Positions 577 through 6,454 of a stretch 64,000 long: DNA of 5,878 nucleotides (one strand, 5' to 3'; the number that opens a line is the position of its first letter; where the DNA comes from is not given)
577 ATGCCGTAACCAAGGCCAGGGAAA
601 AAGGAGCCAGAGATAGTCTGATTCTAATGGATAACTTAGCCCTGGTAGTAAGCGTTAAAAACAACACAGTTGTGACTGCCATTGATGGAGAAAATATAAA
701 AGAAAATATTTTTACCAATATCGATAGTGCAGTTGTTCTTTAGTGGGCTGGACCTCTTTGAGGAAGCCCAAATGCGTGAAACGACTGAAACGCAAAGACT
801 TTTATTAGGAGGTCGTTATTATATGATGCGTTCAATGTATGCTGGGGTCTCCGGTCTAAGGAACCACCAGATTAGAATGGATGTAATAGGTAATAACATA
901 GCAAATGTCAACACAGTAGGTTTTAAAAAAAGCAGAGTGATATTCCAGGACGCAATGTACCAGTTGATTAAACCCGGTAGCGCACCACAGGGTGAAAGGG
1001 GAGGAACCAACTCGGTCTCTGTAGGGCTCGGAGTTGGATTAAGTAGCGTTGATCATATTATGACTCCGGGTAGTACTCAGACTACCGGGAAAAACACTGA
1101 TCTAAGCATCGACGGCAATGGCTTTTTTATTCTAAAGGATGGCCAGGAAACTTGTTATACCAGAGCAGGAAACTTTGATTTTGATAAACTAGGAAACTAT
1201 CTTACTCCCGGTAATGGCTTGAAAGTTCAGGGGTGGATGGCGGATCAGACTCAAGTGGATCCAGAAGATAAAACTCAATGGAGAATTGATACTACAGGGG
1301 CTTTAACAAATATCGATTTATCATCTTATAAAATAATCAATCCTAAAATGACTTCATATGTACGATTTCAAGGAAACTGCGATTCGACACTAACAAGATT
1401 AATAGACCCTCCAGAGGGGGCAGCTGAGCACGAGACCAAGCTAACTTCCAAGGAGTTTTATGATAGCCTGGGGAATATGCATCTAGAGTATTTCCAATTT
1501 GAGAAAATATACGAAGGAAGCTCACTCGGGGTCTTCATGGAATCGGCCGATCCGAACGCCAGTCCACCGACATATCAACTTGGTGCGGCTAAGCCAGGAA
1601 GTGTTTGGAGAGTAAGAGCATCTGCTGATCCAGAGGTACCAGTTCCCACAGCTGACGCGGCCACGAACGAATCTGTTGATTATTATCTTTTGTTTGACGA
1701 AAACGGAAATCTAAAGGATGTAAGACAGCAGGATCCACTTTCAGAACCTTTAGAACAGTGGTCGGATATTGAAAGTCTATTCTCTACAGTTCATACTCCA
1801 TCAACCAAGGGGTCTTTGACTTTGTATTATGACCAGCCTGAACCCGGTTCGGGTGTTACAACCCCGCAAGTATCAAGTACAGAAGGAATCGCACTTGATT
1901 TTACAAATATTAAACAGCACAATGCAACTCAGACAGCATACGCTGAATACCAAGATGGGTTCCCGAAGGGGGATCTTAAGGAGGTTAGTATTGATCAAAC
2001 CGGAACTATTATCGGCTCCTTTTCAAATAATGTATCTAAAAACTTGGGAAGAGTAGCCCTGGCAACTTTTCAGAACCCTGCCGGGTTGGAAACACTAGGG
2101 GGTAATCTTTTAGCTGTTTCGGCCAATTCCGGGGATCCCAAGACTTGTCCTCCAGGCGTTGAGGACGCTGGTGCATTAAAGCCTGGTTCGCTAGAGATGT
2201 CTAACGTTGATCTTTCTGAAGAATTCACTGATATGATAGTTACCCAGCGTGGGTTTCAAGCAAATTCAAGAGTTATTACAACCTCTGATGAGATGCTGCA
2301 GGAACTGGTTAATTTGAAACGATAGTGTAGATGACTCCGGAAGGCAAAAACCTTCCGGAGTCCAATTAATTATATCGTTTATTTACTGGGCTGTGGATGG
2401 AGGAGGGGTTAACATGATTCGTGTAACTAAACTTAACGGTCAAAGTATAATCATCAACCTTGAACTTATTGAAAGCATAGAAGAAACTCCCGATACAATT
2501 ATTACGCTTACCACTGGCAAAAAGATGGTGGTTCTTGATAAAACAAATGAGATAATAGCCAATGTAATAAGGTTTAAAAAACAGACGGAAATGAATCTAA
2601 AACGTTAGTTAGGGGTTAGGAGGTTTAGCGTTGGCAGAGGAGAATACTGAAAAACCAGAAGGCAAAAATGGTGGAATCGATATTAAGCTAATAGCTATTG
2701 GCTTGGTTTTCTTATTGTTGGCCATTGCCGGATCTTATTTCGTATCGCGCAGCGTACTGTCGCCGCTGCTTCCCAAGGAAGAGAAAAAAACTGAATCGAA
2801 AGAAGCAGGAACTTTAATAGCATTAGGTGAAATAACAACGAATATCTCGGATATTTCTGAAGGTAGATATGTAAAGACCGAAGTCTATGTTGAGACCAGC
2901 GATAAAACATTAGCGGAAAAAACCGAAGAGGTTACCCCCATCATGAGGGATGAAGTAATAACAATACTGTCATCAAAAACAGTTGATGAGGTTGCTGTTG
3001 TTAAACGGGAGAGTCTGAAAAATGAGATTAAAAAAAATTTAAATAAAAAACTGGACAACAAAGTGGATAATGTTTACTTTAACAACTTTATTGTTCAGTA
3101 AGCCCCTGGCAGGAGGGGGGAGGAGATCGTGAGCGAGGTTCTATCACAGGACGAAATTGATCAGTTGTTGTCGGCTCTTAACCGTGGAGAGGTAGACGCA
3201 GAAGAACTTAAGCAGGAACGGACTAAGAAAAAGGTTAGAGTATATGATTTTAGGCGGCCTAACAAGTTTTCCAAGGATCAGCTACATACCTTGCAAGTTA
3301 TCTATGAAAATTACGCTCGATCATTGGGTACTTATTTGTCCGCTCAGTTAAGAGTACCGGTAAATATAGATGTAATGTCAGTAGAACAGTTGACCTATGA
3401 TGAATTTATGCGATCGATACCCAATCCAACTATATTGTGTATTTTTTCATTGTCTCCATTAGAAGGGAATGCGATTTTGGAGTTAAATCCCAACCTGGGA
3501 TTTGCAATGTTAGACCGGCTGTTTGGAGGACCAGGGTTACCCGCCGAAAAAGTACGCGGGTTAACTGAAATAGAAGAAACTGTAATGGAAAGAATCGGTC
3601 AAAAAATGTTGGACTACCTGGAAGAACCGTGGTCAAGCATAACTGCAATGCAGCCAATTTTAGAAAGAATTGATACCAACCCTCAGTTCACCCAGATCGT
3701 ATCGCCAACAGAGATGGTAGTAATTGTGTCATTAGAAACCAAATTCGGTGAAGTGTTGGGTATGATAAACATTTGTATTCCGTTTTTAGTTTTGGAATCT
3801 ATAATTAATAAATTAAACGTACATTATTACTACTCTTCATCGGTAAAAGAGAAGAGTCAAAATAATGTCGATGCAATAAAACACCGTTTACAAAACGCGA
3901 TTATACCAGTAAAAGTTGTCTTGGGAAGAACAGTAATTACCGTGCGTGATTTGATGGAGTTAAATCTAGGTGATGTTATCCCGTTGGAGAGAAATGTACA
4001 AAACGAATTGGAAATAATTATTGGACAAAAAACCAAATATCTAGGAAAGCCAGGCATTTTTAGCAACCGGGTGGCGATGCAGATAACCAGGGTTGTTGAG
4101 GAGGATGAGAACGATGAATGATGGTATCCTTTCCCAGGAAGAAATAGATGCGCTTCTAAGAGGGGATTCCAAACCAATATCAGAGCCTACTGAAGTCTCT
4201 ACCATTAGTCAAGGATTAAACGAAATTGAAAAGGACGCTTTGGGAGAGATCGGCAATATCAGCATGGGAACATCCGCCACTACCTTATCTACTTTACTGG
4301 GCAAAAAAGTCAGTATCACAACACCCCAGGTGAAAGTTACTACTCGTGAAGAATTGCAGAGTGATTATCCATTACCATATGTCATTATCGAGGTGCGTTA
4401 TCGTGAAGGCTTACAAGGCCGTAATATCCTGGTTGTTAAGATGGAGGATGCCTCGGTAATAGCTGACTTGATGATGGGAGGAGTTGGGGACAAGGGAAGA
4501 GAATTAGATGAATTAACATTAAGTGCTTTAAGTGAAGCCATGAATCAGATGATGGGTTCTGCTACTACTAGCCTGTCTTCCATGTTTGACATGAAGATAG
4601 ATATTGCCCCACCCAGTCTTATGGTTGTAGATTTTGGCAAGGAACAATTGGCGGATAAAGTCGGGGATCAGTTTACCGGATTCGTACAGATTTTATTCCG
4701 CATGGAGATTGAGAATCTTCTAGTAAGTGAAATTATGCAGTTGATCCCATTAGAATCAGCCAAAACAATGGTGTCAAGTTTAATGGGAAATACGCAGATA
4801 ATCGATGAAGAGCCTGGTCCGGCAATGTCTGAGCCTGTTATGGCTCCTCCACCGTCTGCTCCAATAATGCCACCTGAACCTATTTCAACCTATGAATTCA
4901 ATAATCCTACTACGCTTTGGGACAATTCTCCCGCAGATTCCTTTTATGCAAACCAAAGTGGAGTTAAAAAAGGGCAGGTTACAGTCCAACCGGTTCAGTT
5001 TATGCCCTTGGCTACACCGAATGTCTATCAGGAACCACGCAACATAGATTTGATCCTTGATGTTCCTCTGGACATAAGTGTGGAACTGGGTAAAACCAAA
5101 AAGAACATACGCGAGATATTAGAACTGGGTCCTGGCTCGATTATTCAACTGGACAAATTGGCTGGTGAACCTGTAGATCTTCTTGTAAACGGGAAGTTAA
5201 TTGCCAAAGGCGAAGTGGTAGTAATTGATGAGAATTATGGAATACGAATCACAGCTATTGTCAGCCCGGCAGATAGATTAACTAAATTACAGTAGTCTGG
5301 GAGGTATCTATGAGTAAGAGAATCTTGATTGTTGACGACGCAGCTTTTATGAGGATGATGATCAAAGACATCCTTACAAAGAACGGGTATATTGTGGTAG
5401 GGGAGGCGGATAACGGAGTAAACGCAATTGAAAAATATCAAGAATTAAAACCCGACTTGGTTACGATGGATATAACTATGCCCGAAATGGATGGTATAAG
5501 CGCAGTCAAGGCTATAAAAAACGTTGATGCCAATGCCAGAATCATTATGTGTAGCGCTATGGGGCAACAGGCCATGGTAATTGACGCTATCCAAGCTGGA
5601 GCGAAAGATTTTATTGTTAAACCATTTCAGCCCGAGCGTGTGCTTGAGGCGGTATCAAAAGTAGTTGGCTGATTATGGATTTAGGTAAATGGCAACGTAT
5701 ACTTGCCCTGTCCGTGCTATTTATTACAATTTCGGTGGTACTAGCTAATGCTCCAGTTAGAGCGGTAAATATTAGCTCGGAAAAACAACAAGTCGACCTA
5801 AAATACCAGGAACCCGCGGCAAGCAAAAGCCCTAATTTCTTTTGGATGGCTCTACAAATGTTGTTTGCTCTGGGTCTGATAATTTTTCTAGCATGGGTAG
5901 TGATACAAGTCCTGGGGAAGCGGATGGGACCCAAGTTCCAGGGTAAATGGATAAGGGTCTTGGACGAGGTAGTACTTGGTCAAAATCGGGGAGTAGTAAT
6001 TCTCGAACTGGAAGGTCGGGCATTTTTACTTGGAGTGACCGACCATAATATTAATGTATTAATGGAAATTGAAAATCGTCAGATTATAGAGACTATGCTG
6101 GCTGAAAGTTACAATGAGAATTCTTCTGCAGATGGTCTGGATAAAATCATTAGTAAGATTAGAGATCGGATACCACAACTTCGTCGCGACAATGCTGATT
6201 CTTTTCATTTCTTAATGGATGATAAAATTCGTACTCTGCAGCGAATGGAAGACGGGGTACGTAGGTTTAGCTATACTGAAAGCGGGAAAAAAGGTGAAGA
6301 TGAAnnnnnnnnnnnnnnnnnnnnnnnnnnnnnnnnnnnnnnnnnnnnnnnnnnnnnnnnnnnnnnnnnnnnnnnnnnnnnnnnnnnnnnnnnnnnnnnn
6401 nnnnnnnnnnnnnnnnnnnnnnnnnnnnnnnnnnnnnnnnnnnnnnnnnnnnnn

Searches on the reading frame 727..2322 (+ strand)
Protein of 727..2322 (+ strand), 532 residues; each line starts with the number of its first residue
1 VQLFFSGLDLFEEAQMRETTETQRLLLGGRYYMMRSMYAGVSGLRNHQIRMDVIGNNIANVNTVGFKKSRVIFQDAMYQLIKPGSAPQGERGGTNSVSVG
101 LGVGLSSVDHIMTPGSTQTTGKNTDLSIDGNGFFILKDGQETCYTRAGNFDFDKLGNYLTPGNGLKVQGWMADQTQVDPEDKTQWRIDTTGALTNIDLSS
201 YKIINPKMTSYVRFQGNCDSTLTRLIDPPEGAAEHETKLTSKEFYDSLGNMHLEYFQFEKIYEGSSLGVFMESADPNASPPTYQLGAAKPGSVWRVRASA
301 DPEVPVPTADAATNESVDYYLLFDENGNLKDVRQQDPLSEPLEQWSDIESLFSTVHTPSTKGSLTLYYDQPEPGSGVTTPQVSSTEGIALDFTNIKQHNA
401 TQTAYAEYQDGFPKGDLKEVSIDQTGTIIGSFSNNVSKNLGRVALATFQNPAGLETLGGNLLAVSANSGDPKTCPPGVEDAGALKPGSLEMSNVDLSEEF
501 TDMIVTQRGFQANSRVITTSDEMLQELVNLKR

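Call 23: search_protein_families(library=pfam, proteins=[window:727-2322:+], max_evalue=0.00001)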
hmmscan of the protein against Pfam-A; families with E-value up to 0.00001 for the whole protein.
window:727-2322:+ (532 aa): 4 families
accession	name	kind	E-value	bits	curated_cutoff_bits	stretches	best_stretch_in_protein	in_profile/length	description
PF06429.18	Flg_bbr_C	-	2e-19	69.2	23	1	486-530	2-46/46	Flagellar basal body rod FlgEFG protein C-terminal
PF00460.25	Flg_bb_rod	-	2.1e-12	47.2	20.7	1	37-67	1-31/31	Flagella basal body rod protein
PF22692.1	LlgE_F_G_D1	-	7.1e-11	42.5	27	1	128-193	2-62/64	Flagellar hook protein FlgE/F/G D1 domain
PF07559.19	FlgE_D2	-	5e-10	40.5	22.7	1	234-412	18-142/142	Flagellar basal body protein FlaE D2 domain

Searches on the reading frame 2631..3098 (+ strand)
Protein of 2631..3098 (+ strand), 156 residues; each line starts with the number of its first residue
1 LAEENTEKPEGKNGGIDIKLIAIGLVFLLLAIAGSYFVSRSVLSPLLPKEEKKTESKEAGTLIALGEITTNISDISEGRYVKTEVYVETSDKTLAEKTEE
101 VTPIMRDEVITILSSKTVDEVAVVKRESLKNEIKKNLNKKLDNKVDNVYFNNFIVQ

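Call 23: search_protein_families(library=pfam, proteins=[window:2631-3098:+], max_evalue=0.00001)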
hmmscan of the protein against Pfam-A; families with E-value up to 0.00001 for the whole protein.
window:2631-3098:+ (156 aa): 1 family
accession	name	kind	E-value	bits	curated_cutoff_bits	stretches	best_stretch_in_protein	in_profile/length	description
PF03748.19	FliL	-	3.8e-20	72.8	24.6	1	63-156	2-103/103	Flagellar basal body-associated protein FliL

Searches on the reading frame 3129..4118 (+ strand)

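Call 23: search_protein_families(library=pfam, proteins=[window:3129-4118:+], max_evalue=0.00001)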
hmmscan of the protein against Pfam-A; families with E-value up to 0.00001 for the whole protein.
window:3129-4118:+ (330 aa): 2 families
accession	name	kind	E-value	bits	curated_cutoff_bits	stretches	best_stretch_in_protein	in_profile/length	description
PF02154.20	FliM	-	2.6e-66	223.7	27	1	39-229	1-192/192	Flagellar motor switch protein FliM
PF01052.25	FliMN_C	-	7.5e-20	71.1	23.8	1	253-323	2-72/73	Type III flagellar switch regulator (C-ring) FliN C-term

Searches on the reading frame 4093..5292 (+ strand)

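Call 23: search_protein_families(library=pfam, proteins=[window:4093-5292:+], max_evalue=0.00001)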
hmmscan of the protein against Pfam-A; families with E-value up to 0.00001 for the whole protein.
window:4093-5292:+ (400 aa): 3 families
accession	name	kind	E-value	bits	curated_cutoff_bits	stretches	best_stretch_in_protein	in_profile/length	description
PF04509.17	CheC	-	3.4e-27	94.5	22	2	45-81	1-37/38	CheC-like family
PF01052.25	FliMN_C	-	1.8e-26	92.3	23.8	1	320-390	2-72/73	Type III flagellar switch regulator (C-ring) FliN C-term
PF13690.11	CheX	-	9.4e-09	35.7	27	0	103-177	7-73/94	Chemotaxis phosphatase CheX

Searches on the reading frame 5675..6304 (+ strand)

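Call 23: search_protein_families(library=pfam, proteins=[window:5675-6304:+], max_evalue=0.00001)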
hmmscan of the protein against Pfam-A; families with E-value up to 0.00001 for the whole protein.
window:5675-6304:+ (210 aa): 1 family
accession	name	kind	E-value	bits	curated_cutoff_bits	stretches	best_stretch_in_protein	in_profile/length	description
PF04347.18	FliO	-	7.7e-14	52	22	1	77-148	4-77/91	Flagellar biosynthesis protein, FliO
